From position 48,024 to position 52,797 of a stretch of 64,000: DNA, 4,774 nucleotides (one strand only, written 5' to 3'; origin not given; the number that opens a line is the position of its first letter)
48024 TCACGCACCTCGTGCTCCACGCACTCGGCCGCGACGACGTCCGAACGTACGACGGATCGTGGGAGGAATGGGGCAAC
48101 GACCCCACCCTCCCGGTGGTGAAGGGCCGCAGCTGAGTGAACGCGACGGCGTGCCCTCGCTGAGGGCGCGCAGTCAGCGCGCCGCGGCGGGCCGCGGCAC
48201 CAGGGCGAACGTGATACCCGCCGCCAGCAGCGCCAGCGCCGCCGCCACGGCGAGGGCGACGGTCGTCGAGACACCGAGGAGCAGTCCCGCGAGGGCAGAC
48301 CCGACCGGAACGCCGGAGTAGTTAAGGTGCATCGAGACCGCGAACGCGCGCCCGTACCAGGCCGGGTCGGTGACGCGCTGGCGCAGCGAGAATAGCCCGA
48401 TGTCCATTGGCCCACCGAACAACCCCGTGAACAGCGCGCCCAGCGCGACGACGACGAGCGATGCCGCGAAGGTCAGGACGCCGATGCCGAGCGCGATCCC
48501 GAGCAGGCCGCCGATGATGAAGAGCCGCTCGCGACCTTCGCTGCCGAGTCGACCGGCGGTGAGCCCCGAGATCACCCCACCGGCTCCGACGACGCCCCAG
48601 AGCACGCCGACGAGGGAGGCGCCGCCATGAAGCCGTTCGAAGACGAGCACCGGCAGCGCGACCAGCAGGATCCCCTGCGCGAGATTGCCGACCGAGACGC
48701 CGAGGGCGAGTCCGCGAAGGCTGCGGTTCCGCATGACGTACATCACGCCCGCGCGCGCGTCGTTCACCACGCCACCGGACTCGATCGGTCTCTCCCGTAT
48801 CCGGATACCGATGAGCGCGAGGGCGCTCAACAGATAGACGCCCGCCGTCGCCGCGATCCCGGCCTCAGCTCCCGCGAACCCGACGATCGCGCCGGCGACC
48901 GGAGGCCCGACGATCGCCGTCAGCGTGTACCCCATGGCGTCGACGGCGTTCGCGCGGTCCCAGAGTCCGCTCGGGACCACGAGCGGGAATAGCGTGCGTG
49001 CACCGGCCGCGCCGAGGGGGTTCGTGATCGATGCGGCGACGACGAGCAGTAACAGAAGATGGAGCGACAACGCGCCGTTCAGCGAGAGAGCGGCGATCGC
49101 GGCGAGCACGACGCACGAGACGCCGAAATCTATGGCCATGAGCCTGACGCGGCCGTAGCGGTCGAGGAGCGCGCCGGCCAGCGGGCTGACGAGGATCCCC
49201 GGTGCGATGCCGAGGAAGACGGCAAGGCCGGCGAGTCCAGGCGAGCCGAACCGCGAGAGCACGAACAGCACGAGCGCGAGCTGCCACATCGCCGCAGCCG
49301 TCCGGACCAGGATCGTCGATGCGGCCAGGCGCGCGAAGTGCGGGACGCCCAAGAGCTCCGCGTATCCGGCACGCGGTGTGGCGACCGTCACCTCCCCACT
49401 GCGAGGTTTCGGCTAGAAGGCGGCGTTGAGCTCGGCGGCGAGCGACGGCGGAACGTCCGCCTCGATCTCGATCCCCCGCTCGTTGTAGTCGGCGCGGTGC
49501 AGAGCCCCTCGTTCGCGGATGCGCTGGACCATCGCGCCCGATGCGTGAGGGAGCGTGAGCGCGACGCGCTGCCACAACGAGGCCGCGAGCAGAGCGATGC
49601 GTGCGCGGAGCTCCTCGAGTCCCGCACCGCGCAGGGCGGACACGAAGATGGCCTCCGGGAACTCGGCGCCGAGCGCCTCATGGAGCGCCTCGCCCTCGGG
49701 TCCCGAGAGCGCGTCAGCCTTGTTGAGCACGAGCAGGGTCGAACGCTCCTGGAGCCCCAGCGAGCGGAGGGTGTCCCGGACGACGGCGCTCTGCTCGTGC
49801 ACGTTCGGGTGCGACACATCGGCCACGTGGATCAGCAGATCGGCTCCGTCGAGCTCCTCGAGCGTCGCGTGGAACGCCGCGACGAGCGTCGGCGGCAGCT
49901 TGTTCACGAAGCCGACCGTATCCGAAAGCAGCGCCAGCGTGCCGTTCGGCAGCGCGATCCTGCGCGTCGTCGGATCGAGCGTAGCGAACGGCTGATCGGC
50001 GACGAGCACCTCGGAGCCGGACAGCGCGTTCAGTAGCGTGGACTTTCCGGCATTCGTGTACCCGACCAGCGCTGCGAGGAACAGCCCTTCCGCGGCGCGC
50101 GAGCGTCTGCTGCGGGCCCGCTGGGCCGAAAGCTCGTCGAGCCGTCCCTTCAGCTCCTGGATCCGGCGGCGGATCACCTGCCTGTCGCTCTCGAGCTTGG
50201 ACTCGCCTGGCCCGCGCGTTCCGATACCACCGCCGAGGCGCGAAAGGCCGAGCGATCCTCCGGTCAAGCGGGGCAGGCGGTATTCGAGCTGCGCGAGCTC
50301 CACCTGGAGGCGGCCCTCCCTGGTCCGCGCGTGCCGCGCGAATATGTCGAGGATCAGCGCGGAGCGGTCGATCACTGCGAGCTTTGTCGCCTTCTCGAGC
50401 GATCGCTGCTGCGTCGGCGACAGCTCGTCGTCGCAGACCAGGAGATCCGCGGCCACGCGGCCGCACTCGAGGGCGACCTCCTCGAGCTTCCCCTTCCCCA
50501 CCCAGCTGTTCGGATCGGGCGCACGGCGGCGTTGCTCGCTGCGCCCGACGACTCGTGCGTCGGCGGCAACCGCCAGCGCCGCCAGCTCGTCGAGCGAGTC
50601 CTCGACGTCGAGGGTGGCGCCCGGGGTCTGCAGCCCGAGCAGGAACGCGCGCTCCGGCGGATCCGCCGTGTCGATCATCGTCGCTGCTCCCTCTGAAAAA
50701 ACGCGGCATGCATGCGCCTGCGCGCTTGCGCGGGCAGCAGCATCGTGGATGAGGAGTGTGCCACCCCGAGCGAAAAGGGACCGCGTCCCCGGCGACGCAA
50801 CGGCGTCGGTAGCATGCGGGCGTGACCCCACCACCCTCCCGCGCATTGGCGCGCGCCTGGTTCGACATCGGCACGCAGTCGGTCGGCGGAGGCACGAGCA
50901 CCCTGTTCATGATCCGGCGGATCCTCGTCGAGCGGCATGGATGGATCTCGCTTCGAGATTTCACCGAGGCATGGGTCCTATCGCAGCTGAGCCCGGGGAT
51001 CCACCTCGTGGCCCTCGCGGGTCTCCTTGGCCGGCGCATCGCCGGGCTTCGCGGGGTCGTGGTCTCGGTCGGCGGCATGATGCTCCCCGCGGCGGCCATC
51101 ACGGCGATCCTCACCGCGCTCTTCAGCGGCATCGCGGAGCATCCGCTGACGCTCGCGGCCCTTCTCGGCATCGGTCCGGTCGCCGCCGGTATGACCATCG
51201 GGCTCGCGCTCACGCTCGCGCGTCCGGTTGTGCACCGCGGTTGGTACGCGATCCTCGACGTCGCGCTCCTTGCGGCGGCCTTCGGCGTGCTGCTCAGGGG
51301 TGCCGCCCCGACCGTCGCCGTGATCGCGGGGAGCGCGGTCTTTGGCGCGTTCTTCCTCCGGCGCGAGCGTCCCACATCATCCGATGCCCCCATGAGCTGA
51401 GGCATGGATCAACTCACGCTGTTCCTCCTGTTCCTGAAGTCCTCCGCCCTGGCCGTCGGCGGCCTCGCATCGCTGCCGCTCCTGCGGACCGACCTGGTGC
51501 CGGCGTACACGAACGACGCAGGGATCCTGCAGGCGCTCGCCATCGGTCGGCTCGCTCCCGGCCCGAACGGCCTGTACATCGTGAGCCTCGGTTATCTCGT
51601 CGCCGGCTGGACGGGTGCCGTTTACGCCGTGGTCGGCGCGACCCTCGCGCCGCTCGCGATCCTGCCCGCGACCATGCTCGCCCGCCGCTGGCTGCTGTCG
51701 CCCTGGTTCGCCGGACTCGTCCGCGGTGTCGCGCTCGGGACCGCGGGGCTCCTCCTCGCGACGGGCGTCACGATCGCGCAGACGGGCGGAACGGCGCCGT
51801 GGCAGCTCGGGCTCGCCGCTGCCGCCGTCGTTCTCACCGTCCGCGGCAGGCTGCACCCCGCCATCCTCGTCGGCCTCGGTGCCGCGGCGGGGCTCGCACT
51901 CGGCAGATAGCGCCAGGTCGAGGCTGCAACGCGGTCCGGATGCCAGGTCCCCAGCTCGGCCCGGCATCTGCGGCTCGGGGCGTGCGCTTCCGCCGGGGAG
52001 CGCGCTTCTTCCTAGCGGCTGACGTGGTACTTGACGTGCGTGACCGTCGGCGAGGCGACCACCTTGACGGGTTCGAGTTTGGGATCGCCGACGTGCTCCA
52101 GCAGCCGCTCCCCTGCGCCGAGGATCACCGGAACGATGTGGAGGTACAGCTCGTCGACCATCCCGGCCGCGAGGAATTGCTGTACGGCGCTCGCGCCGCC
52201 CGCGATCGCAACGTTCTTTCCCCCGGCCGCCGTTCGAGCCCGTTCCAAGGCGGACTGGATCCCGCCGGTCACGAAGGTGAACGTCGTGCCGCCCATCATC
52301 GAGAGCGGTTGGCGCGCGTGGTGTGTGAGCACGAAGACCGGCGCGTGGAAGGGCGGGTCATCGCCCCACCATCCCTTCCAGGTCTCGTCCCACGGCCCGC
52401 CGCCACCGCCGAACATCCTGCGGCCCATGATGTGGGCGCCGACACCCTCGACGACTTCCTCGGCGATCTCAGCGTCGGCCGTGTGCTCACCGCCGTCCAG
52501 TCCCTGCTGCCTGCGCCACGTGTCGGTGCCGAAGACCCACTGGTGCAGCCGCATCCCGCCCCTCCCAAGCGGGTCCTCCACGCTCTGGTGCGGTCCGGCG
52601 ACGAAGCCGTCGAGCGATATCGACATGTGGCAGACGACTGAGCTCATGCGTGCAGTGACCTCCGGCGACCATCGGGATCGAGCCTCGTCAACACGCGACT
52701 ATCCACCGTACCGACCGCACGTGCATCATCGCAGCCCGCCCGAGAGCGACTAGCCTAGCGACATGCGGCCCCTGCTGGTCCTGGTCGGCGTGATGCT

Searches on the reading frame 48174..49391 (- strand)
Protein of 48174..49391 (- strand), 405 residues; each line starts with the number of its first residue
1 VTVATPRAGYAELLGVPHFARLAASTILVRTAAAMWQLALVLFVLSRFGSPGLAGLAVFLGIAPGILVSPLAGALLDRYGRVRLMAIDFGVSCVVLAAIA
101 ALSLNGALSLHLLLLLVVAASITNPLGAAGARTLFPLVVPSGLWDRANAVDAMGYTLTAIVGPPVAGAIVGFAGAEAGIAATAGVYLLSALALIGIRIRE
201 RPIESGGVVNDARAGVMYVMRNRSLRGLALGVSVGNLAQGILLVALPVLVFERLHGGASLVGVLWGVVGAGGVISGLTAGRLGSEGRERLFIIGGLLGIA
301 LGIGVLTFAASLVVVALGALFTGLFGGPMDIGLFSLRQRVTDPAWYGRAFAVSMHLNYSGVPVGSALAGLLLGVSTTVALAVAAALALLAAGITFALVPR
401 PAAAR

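Call 87: search_protein_families(library=pfam, proteins=[window:48174-49391:-], max_evalue=0.0001)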
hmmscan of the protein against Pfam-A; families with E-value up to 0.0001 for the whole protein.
window:48174-49391:- (405 aa): 2 families
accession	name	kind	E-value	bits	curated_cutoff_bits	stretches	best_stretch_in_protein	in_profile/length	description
PF07690.21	MFS_1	-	6.7e-27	94.7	33.4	2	23-352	2-334/347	Major Facilitator Superfamily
PF05977.19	MFS_3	-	3.1e-14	52.8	27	1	49-398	42-393/524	Transmembrane secretion effector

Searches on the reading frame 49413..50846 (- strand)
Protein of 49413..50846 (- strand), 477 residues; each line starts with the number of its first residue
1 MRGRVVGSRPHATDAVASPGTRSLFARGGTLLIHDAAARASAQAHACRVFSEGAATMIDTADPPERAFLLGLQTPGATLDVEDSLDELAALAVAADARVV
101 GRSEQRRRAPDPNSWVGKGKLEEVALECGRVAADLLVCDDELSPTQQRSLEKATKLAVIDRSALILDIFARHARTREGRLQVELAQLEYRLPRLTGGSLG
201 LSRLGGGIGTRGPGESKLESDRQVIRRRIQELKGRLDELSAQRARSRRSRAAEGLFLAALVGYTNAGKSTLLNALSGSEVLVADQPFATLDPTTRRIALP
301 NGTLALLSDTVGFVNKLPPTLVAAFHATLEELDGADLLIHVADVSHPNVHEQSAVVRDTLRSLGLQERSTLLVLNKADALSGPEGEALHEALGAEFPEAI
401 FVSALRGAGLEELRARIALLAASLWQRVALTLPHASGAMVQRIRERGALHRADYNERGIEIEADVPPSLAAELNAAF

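Call 5: search_protein_families(library=pfam, proteins=[window:49413-50846:-], max_evalue=0.1)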
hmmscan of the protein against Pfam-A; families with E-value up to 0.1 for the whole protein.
window:49413-50846:- (477 aa): 12 families
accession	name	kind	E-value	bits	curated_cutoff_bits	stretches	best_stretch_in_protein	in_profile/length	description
PF13167.11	GTP-bdg_N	-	1.3e-29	103.1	25.4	1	82-170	1-89/89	GTP-binding GTPase N-terminal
PF16360.10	GTP-bdg_M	-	4.4e-28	98.1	29.5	1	172-250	1-79/79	GTP-binding GTPase Middle Region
PF01926.29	MMR_HSR1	-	2.9e-20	72.9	21.9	1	259-376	3-113/113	50S ribosome-binding GTPase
PF02421.24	FeoB_N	-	7.4e-06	26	27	1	258-416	3-155/156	Ferrous iron transport protein B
PF00350.29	Dynamin_N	-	2.9e-05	24.6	27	1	259-293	2-36/168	Dynamin family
PF03193.22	RsgA_GTPase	-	0.00018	21.8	30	0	257-281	108-132/174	RsgA GTPase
PF00005.33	ABC_tran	-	0.008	17.2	25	1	258-382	14-111/137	ABC transporter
PF16897.10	MMR_HSR1_Xtn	-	0.0085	16.5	35.2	1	370-417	58-100/106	C-terminal region of MMR_HSR1 domain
PF00009.33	GTP_EFTU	-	0.021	14.8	26.5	0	332-416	90-181/188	Elongation factor Tu GTP binding domain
PF00025.27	Arf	-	0.023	14.6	22.3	1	260-394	19-142/174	ADP-ribosylation factor family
PF13555.12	AAA_29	-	0.049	13.8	27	0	259-284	26-49/61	P-loop containing region of AAA domain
PF02492.25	cobW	-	0.07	13.1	20.7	0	320-388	99-165/180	CobW/HypB/UreG, nucleotide-binding domain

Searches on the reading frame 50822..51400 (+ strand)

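Call 5: search_protein_families(library=pfam, proteins=[window:50822-51400:+], max_evalue=0.1)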
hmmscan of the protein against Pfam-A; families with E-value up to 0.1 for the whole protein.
window:50822-51400:+ (192 aa): 1 family
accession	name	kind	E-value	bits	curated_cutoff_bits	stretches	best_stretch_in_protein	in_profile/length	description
PF02417.20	Chromate_transp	-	3.6e-26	92.6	28.6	1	9-175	3-165/166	Chromate transporter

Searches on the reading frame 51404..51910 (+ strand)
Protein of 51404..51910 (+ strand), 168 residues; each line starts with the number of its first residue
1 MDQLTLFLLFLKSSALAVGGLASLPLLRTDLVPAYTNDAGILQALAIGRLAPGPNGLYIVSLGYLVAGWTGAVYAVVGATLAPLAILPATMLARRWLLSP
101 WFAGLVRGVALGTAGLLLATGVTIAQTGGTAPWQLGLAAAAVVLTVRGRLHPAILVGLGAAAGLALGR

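Call 5: search_protein_families(library=pfam, proteins=[window:51404-51910:+], max_evalue=0.1)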
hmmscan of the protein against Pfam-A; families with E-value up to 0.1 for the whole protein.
window:51404-51910:+ (168 aa): 1 family
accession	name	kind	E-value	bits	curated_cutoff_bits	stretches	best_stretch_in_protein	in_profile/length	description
PF02417.20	Chromate_transp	-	3.3e-19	70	28.6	1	4-164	1-166/166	Chromate transporter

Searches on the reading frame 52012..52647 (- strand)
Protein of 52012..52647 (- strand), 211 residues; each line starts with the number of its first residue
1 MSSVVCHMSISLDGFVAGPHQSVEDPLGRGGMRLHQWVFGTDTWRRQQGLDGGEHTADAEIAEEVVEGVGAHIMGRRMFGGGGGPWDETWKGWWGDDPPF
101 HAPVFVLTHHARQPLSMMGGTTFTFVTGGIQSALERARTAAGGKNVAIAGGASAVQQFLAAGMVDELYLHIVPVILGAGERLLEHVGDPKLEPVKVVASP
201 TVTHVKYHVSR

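Call 5: search_protein_families(library=pfam, proteins=[window:52012-52647:-], max_evalue=0.1)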
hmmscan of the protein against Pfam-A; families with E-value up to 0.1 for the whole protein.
window:52012-52647:- (211 aa): 1 family
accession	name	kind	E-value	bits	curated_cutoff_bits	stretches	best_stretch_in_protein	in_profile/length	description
PF01872.23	RibD_C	-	8.7e-21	75.1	24.1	1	4-202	3-194/197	RibD C-terminal domain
